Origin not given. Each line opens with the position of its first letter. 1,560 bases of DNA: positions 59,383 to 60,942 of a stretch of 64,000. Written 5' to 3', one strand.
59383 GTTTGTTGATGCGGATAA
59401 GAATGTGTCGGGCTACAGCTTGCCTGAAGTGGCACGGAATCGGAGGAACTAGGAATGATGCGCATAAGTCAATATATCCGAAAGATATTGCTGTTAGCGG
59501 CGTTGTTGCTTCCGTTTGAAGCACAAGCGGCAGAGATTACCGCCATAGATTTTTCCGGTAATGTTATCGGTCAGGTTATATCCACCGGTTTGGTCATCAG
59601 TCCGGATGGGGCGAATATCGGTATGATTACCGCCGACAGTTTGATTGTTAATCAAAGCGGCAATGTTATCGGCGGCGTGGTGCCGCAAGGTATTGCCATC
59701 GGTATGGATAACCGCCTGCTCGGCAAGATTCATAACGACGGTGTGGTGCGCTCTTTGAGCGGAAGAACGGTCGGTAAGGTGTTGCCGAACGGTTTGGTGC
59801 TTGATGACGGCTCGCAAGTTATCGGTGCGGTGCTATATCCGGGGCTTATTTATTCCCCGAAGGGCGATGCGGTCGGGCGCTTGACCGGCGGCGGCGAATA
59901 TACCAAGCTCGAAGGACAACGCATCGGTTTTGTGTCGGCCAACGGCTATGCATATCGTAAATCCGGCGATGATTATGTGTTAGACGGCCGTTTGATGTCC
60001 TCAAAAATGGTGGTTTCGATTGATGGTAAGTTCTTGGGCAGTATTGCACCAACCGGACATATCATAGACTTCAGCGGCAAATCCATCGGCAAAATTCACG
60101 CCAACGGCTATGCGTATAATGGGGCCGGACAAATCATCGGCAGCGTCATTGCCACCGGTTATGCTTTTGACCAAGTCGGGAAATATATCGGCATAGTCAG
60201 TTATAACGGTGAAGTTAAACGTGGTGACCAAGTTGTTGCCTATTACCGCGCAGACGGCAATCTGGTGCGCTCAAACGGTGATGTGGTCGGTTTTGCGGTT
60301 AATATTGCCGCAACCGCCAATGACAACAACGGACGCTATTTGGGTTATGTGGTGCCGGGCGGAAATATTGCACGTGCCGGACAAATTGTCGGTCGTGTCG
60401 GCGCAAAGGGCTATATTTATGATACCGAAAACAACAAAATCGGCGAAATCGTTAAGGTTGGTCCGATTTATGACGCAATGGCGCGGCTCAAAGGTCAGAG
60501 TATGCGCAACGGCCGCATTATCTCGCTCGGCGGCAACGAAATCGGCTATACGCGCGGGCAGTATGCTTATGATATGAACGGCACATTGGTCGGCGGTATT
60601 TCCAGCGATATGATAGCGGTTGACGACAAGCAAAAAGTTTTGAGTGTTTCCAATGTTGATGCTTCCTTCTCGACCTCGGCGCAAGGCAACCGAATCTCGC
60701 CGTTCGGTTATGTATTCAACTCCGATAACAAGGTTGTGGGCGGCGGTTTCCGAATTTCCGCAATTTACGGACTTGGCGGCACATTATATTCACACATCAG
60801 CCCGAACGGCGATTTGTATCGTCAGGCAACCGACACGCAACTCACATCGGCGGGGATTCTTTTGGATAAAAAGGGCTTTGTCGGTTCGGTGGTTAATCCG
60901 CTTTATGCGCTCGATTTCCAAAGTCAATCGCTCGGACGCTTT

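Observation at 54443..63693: VirB10 apparently split and expanded into two adjacent giant proteins sharing a novel beta-hairpin-like repeat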

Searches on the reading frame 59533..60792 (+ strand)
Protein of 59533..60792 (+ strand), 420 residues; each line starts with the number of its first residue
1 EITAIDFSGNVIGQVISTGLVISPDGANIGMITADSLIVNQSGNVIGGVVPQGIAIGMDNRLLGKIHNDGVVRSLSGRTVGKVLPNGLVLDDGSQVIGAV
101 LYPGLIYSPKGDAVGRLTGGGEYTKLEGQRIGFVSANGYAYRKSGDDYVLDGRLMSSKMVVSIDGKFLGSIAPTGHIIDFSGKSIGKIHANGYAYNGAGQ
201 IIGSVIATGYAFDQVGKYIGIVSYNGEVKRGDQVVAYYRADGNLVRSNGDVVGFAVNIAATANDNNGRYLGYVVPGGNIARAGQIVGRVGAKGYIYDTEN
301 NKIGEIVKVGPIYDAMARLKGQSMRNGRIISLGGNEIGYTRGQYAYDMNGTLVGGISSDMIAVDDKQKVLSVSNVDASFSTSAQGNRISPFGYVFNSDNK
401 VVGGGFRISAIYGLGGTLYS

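Call 52: find_homologous_proteins(query=window:59533-60792:+, max_evalue=1e-10)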
Query window:59533-60792:+ (420 aa): 21 proteins with E <= 1e-10 among 8000 candidates.
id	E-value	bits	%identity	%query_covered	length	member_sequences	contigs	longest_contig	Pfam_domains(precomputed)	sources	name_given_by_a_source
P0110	7.7e-144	498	58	93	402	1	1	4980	PF21784.4,PF12396.15,PF21785.4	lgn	-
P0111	4.5e-134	466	52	100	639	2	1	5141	PF21784.4,PF12396.15,PF21785.4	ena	-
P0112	1.1e-130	455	49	98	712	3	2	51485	PF21784.4,PF12396.15,PF21785.4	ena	-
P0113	2.4e-121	424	50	99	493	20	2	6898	PF21784.4,PF12396.15,PF21785.4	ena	-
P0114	8.4e-120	419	52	96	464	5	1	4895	PF21784.4,PF12396.15,PF21785.4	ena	-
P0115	1.0e-118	415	49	99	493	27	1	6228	PF21784.4,PF21785.4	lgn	-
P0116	3.1e-116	407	47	98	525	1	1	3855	PF21784.4,PF12396.15,PF21785.4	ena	-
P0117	1.3e-114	402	53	86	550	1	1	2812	PF21784.4,PF12396.15,PF21785.4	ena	-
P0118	1.5e-113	398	50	92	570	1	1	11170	PF21784.4,PF12396.15,PF21785.4,PF00300.28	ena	-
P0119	9.9e-113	396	48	100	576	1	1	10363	PF12396.15,PF21785.4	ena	-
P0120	1.2e-110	389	49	95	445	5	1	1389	PF21784.4,PF12396.15,PF21785.4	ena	-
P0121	6.0e-110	386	50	88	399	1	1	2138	PF21784.4,PF12396.15,PF21785.4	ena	-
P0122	2.3e-108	381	47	93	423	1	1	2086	PF21784.4,PF12396.15,PF21785.4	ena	-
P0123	3.3e-108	381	54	80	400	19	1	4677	PF21785.4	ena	-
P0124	4.5e-94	334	55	73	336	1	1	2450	PF21785.4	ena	-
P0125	9.8e-94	333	51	75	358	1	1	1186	PF12396.15,PF21785.4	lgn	-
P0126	8.5e-88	313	59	61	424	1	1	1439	PF21785.4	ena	-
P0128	8.4e-80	287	56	60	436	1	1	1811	PF00679.31,PF12396.15,PF21785.4,PF06019.17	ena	-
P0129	3.1e-68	249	65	47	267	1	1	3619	PF12396.15,PF21785.4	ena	-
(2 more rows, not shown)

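Call 62: predict_structure(alignment_id=A4)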
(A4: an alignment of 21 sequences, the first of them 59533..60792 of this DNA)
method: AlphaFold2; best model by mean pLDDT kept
length: 420 residues; sequences in the alignment: 21
mean_pLDDT: 89.5   pTM: 0.87
mean pLDDT of the five models: 89.5, 88.6, 87.6, 87.1, 86.7
residues with pLDDT >= 90: 283; 70-90: 118; 50-70: 9; < 50: 10
segments of 3 or more residues with pLDDT < 50: 413-420
pLDDT, mean of each block of 10 residues (from residue 1): 92 95 96 93 93 93 93 93 96 95 92 92 94 95 92 85 86 88 92 86 90 94 92 90 88 93 93 95 93 93 95 92 94 91 92 89 82 81 72 88 81 39
secondary structure, 60 per line:
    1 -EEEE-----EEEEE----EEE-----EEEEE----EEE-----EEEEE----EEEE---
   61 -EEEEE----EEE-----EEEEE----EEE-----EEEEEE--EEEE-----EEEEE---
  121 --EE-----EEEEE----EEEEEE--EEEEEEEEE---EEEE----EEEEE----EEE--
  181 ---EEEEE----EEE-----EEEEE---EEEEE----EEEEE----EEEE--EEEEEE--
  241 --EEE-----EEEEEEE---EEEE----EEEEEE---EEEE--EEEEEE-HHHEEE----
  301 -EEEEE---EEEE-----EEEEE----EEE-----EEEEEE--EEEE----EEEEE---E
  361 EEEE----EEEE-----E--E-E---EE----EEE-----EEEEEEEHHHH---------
elements in order: E2-5 E11-15 E20-22 E28-32 E37-39 E45-49 E54-57 E62-66 E71-73 E79-83 E88-90 E96-101 E104-107 E113-117 E130-134 E139-144 E147-155 E159-162 E167-171 E176-178 E184-188 E193-195 E201-205 E209-213 E218-222 E227-230 E233-238 E243-245 E251-257 E261-264 E269-274 E278-281 E284-289 E294-296 E302-306 E310-313 E319-323 E328-330 E336-341 E344-347 E352-356 E360-364 E369-372 E393-395 E401-407 H408-411

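Call 67: fold_search(model_id=the predicted structure, library=pdb)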
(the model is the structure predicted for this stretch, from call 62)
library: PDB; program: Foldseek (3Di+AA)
matches with E <= 10: 703; with E <= 0.001: 31
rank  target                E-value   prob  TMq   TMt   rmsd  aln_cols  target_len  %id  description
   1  8qjd_B                5.6e-10  0.30  0.10  0.06  28.1       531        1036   14  T6SS-linked Rhs repeat protein - Salmonella bongori Rhs-core domain (released 2024-09-25)
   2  9ifo_A                6.2e-10  0.30  0.10  0.05  24.5       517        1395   15  Structure of Teneurin-Like Protein (TLP) (released 2026-03-11)
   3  8uy4_A                1.6e-09  0.33  0.10  0.05  28.2       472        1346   13  Acinetobacter baumannii Tse15 Rhs effector (released 2024-10-09)
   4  8qja_D                5.7e-09  0.16  0.07  0.05  28.4       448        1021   14  T6SS-linked Rhs repeat protein - Advenella mimigardefordensis VgrG-Rhs core (released 2024-09-25)
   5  8qja_A                6.3e-09  0.30  0.10  0.06  27.6       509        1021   13  T6SS-linked Rhs repeat protein - Advenella mimigardefordensis VgrG-Rhs core (released 2024-09-25)
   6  9g41_A                9.8e-09  0.16  0.09  0.05  28.8       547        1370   13  Mouse Teneurin2 dimer variant A0B1 (released 2026-01-21)
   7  8qja_B                1.1e-08  0.15  0.08  0.05  28.3       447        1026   12  T6SS-linked Rhs repeat protein - Advenella mimigardefordensis VgrG-Rhs core (released 2024-09-25)
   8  7awy                  2.0e-08  0.35  0.12  0.14  21.1       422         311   12  Crystal structure of the computationally designed Scone-R protein (released 2021-01-13)
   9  8h8b                  3.4e-08  0.12  0.09  0.05  29.8       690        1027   12  Type VI secretion system effector RhsP in its pre-autoproteolysis and monomeric form (released 2023-01-18)
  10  6suq                  9.1e-08  0.10  0.08  0.03  29.4       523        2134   12  Crystal Structure of TcdB2-TccC3-TEV (released 2019-12-04)
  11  4igl_D                2.2e-07  0.12  0.08  0.06  20.5       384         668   13  Structure of the RHS-repeat containing BC component of the secreted ABC toxin complex from Yersinia entomophaga (released 2013-08-07)
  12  4igl_B                1.3e-06  0.10  0.08  0.06  20.7       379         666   13  Structure of the RHS-repeat containing BC component of the secreted ABC toxin complex from Yersinia entomophaga (released 2013-08-07)
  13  6sue_F                1.4e-06  0.07  0.08  0.03  24.7       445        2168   13  Structure of Photorhabdus luminescens Tc holotoxin pore, Mutation TccC3-D651A (released 2019-11-06)
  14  5kis_B                4.6e-06  0.08  0.10  0.08  26.7       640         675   12  YenB/RHS2 complex (released 2017-08-09)
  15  8hme_E                1.7e-05  0.07  0.11  0.07  26.4       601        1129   11  head module state 1 of Tetrahymena IFT-A (released 2023-06-14)
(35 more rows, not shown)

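Call 84: fold_search(model_id=the predicted structure, library=viral)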
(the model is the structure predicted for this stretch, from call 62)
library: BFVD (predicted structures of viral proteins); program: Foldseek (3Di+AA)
matches with E <= 10: 1066; with E <= 0.001: 31
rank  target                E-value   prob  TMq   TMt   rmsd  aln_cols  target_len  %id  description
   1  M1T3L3                1.4e-07  0.08  0.08  0.04  69.9       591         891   12  Peptidase G2 IMC autoproteolytic cleavage domain-containing protein (Fragment) [Prochlorococcus phage P-SSP10]
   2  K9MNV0                5.2e-06  0.09  0.09  0.08  51.4       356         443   12  Fiber [Bovine adenovirus 6]
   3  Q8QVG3                9.8e-06  0.03  0.07  0.04  44.8       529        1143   12  Fiber [Bovine adenovirus C serotype 10]
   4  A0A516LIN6            1.1e-05  0.07  0.09  0.04  40.6       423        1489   13  (no name in the UniProt tables at hand)
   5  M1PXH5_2              1.1e-05  0.04  0.07  0.04  70.2       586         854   11  Outer membrane autotransporter [Prochlorococcus phage P-SSP6]
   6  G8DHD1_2              1.7e-05  0.08  0.10  0.06  34.6       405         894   12  (no name in the UniProt tables at hand)
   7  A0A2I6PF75            2.4e-05  0.04  0.08  0.05  40.9       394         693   12  Long tail fiber protein Gp37 [Proteus phage phiP4-3]
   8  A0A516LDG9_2          3.4e-05  0.04  0.08  0.04  50.2       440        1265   13  (no name in the UniProt tables at hand)
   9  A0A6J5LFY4            4.9e-05  0.04  0.09  0.05  49.8       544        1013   13  Intramolecular chaperone auto-processing domain containing protein [uncultured Caudovirales phage]
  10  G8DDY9                5.8e-05  0.03  0.07  0.03  40.1       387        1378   10  (no name in the UniProt tables at hand)
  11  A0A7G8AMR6            6.4e-05  0.09  0.09  0.13  21.5       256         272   14  (no name in the UniProt tables at hand)
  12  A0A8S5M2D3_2          7.0e-05  0.06  0.09  0.06  29.7       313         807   14  Minor structural protein [Siphoviridae sp. ctxjx4]
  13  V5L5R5                7.6e-05  0.11  0.10  0.14  18.5       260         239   11  (no name in the UniProt tables at hand)
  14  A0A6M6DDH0            7.6e-05  0.02  0.06  0.03  45.4       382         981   14  (no name in the UniProt tables at hand)
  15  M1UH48                9.1e-05  0.04  0.08  0.04  38.1       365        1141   13  Uncharacterized protein (Fragment) [Prochlorococcus phage P-SSP10]
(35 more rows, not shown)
